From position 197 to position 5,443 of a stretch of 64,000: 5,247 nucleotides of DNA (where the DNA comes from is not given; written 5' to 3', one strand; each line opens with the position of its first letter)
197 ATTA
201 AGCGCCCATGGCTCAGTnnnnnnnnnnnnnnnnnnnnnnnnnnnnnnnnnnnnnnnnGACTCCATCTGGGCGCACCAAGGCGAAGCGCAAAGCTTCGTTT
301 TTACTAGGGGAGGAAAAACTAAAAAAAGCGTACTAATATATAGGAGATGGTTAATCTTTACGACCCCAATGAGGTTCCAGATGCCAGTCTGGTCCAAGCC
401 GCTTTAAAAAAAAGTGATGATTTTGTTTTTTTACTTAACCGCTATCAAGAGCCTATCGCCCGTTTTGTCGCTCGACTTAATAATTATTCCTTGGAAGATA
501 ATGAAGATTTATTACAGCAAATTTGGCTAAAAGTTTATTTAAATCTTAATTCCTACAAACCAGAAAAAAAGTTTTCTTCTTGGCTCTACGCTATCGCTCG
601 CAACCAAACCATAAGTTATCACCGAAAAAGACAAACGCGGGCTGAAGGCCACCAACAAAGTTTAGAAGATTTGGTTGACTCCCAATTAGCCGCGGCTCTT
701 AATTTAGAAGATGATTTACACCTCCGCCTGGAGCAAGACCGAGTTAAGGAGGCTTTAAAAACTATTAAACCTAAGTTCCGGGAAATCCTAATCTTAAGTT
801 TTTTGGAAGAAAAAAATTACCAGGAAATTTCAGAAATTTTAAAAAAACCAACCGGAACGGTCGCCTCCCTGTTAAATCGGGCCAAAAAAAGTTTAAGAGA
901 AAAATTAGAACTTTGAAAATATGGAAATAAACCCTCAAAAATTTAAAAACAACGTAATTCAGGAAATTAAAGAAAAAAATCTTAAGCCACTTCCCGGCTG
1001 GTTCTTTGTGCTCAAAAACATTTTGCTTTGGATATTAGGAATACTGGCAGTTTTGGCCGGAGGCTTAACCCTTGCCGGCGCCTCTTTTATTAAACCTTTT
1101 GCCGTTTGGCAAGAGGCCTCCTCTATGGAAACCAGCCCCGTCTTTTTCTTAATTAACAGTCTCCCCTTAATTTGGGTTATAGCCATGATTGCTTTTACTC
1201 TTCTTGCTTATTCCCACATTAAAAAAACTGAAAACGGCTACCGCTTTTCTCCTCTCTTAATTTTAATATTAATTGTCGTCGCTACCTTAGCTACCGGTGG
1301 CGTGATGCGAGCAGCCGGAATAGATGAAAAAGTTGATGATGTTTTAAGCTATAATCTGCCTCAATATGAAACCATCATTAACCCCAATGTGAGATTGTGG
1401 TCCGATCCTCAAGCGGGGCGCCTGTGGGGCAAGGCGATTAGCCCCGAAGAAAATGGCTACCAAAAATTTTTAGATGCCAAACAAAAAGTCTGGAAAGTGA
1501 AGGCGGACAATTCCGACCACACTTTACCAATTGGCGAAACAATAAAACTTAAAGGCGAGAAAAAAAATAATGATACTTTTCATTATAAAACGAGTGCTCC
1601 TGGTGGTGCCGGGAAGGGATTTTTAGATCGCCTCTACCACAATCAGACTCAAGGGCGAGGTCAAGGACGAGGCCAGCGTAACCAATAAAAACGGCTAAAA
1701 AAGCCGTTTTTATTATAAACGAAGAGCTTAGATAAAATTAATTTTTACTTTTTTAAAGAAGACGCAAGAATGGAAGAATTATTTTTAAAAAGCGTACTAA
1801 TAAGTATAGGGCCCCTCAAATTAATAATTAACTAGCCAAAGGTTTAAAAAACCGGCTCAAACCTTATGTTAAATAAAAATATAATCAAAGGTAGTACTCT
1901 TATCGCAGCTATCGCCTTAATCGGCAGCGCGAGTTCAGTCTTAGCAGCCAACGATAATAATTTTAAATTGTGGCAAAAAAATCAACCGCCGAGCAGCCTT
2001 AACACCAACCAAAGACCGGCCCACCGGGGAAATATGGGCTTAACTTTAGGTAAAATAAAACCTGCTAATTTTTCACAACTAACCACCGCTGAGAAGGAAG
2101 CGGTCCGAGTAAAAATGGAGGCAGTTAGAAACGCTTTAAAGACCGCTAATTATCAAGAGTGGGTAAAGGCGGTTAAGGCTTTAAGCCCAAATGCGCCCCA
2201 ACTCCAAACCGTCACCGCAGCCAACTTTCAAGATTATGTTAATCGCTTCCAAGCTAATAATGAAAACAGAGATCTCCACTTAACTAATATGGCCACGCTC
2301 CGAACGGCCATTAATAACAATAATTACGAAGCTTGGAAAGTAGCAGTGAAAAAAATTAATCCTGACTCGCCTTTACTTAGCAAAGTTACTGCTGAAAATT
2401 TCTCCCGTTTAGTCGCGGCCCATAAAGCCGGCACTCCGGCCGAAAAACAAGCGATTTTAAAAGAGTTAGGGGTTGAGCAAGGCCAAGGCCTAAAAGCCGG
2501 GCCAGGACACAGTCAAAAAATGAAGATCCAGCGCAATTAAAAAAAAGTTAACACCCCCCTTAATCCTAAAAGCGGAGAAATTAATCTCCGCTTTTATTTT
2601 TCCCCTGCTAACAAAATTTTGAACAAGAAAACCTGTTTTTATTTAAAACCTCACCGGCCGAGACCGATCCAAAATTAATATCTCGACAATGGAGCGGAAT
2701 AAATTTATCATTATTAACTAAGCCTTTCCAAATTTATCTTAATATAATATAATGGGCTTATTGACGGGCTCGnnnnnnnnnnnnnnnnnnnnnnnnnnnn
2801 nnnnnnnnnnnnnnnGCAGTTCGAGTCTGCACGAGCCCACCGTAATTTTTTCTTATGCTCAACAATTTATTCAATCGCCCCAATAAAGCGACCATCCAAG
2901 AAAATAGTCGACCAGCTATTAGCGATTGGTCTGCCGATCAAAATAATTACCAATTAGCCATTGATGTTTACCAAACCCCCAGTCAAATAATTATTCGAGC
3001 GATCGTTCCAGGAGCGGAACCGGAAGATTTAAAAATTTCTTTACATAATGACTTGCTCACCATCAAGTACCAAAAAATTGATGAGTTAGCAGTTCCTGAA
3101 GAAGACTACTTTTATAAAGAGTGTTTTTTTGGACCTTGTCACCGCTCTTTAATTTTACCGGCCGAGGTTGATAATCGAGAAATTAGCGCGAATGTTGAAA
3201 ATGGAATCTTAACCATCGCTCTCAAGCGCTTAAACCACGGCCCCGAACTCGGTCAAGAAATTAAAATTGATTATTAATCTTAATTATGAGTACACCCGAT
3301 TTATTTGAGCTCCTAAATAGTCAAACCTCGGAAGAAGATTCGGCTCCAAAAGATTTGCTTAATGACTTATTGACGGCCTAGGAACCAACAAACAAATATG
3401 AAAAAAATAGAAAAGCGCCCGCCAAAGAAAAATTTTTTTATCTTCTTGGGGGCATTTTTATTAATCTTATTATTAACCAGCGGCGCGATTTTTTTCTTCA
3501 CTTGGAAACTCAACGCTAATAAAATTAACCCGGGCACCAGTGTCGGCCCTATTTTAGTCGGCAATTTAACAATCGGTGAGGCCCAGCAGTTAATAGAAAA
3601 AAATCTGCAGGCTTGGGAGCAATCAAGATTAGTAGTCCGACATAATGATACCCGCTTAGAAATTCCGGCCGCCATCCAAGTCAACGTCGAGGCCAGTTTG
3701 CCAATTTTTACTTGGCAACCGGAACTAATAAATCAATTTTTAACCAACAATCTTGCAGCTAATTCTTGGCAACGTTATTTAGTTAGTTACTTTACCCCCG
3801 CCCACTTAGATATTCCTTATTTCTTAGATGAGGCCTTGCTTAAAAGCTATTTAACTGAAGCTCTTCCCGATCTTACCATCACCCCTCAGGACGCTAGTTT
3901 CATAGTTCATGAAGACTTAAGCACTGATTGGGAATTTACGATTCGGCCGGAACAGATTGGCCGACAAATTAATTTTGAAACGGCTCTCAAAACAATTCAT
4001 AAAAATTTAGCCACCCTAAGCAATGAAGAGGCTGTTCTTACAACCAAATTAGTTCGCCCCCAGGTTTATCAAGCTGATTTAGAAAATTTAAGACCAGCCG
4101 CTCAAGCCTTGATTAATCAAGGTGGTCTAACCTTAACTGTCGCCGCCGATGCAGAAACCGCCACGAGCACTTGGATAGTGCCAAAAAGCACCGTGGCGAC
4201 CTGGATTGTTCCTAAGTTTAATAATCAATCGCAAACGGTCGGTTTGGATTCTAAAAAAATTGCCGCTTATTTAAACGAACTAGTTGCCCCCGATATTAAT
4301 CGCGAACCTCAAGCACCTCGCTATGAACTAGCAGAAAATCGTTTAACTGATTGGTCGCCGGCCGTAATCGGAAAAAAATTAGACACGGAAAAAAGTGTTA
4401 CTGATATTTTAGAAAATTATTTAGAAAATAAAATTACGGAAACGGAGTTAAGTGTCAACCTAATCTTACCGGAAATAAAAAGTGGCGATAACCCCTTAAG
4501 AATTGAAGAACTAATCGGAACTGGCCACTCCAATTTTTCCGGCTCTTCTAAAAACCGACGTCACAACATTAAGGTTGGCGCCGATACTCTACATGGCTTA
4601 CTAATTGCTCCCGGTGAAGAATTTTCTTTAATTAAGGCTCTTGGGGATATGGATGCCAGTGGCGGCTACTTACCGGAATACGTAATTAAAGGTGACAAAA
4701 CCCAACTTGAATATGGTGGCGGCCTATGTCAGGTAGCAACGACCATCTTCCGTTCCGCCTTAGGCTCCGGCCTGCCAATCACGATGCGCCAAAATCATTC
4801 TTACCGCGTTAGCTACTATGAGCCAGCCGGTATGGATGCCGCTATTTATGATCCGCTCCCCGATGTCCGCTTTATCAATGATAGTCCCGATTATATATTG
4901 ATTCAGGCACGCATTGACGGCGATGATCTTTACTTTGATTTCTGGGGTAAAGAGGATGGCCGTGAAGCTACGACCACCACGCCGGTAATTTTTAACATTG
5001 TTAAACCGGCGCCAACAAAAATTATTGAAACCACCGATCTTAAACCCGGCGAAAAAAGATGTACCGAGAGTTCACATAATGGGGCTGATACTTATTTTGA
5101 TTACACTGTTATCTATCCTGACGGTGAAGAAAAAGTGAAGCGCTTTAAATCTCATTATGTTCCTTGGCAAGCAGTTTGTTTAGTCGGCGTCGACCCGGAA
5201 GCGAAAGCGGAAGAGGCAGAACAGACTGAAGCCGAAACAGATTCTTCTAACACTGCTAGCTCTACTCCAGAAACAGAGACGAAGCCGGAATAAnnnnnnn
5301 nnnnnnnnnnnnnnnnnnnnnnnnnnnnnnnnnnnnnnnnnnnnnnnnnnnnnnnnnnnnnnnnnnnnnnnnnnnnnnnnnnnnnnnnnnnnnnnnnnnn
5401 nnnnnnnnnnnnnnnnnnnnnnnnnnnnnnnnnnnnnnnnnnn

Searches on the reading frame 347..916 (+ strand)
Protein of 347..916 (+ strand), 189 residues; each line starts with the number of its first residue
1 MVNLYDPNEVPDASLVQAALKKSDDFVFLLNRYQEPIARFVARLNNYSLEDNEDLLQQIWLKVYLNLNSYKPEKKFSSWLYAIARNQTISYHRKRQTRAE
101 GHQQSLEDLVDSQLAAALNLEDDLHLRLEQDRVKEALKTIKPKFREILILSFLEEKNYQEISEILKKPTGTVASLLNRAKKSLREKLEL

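Call 51: search_protein_families(library=pfam, proteins=[window:347-916:+], max_evalue=0.01)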
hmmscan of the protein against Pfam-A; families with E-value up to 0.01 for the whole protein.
window:347-916:+ (189 aa): 4 families
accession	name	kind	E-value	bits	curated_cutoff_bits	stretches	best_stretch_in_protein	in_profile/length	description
PF04542.20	Sigma70_r2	-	3.3e-14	52.9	24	1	29-96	1-69/71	Sigma-70 region 2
PF08281.18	Sigma70_r4_2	-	4.4e-11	42.7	25.7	1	132-183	3-54/54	Sigma-70, region 4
PF04545.22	Sigma70_r4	-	4.8e-10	39.2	24.1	1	136-185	1-50/50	Sigma-70, region 4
PF22233.2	PhyR_sigma-like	-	0.0022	18.2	27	1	137-181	1-45/50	Response regulator PhyR, sigma-like domain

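Call 82: find_encoding_contigs(protein=window:347-916:+, flank=10000, max_places=3)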
Protein window:347-916:+ (189 aa): 5 contigs read that carry it; 3 places shown.
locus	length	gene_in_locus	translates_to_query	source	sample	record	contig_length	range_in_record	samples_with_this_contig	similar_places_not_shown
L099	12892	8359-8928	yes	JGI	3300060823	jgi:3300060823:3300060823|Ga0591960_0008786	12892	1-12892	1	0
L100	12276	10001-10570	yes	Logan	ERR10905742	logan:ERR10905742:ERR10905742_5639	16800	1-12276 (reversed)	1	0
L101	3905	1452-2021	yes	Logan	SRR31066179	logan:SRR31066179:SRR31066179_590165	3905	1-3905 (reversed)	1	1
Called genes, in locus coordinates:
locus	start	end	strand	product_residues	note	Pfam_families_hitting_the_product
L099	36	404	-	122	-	-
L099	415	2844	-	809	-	PF01588:tRNA_bind, PF03483:B3_4, PF03484:B5, PF17759:tRNA_synthFbeta, PF03147:FDX-ACB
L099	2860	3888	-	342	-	PF02912:Phe_tRNA-synt_N, PF01409:tRNA-synt_2d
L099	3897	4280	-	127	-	-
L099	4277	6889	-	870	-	PF00133:tRNA-synt_1, PF09334:tRNA-synt_1g, PF00133:tRNA-synt_1, PF09334:tRNA-synt_1g (weak), PF08264:Anticodon_1, PF10458:Val_tRNA-synt_C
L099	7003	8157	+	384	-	-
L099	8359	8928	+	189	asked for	PF04542:Sigma70_r2, PF08281:Sigma70_r4_2, PF04545:Sigma70_r4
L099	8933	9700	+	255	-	-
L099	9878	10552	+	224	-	-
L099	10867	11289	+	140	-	PF00011:HSP20, PF17886:ArsA_HSP20 (weak)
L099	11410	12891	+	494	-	?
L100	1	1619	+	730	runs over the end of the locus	PF01751:Toprim, PF01131:Topoisom_bac, PF01396:Zn_ribbon_Top1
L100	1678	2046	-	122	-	-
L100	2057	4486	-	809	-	PF01588:tRNA_bind, PF03483:B3_4, PF03484:B5, PF17759:tRNA_synthFbeta, PF03147:FDX-ACB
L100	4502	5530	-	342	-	PF02912:Phe_tRNA-synt_N, PF01409:tRNA-synt_2d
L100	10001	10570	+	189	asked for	PF04542:Sigma70_r2, PF08281:Sigma70_r4_2, PF04545:Sigma70_r4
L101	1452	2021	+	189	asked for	PF04542:Sigma70_r2, PF08281:Sigma70_r4_2, PF04545:Sigma70_r4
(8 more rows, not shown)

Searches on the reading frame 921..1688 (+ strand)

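Call 51: search_protein_families(library=pfam, proteins=[window:921-1688:+], max_evalue=0.01)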
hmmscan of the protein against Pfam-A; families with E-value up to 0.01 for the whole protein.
window:921-1688:+ (255 aa): 2 families
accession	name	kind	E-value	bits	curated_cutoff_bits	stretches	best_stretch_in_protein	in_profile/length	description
PF00335.26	Tetraspanin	-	0.0012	19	32.1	1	28-130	4-98/225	Tetraspanin family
PF06664.17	WLS-like_TM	-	0.002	18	28.3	1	27-131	107-211/247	Wntless-like, transmembrane domain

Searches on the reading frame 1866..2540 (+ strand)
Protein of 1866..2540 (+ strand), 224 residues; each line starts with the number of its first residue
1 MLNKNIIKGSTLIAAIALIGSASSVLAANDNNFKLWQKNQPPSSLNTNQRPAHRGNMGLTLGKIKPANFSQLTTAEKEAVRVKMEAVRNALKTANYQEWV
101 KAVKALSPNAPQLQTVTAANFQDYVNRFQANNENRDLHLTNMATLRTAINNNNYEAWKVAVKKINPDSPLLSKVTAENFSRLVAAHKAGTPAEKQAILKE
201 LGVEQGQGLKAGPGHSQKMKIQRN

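Call 51: search_protein_families(library=pfam, proteins=[window:1866-2540:+], max_evalue=0.01)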
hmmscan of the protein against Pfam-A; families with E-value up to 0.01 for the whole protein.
window:1866-2540:+ (224 aa): 1 family
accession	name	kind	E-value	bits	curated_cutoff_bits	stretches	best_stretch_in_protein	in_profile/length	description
PF07445.17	PriC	-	0.0047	17.2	23.3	1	65-152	59-146/174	Primosomal replication protein priC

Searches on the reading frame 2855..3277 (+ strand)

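Call 51: search_protein_families(library=pfam, proteins=[window:2855-3277:+], max_evalue=0.01)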
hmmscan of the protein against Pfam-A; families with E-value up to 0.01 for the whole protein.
window:2855-3277:+ (140 aa): 4 families
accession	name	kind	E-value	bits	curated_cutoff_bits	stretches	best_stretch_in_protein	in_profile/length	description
PF00011.27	HSP20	-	5.8e-14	52.5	20.8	1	39-138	3-101/102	Hsp20/alpha crystallin family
PF17886.7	ArsA_HSP20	-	2e-06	27.7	22.5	1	44-122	3-62/63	HSP20-like domain found in ArsA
PF04969.22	CS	-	0.00018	22.9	21.3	1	37-124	4-77/78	CS domain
PF05412.18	Peptidase_C33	-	0.0099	16.3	25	0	1-75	18-87/108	Equine arterivirus Nsp2-type cysteine proteinase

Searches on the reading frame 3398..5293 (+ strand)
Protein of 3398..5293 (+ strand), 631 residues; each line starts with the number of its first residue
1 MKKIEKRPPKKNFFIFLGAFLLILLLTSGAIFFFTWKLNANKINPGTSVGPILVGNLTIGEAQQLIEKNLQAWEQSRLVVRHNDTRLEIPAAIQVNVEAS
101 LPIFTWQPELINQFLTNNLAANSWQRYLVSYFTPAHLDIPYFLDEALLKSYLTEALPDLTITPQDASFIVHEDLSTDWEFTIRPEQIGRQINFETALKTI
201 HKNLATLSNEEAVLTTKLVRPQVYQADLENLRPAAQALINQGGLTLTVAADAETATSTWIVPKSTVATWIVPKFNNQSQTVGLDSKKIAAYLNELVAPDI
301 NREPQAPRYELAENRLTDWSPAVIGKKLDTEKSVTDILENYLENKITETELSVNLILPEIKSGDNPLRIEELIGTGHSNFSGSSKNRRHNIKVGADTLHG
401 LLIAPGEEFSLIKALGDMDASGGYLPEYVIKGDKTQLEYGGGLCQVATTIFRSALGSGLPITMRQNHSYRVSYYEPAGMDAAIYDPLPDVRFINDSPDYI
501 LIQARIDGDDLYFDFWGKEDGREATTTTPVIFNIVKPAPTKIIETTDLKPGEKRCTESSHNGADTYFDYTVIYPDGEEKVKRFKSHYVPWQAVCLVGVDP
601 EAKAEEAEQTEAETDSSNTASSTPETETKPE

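Call 10: search_protein_families(library=pfam, proteins=[window:3398-5293:+], max_evalue=0.00001)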
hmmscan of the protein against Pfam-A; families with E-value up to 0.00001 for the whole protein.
window:3398-5293:+ (631 aa): 2 families
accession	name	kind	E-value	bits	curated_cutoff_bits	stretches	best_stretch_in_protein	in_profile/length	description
PF04294.18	VanW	-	3.2e-38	130.6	27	1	386-516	1-130/130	VanW like protein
PF12229.13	PG_binding_4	-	7.1e-13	49.2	22.1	0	262-344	34-111/117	Putative peptidoglycan binding domain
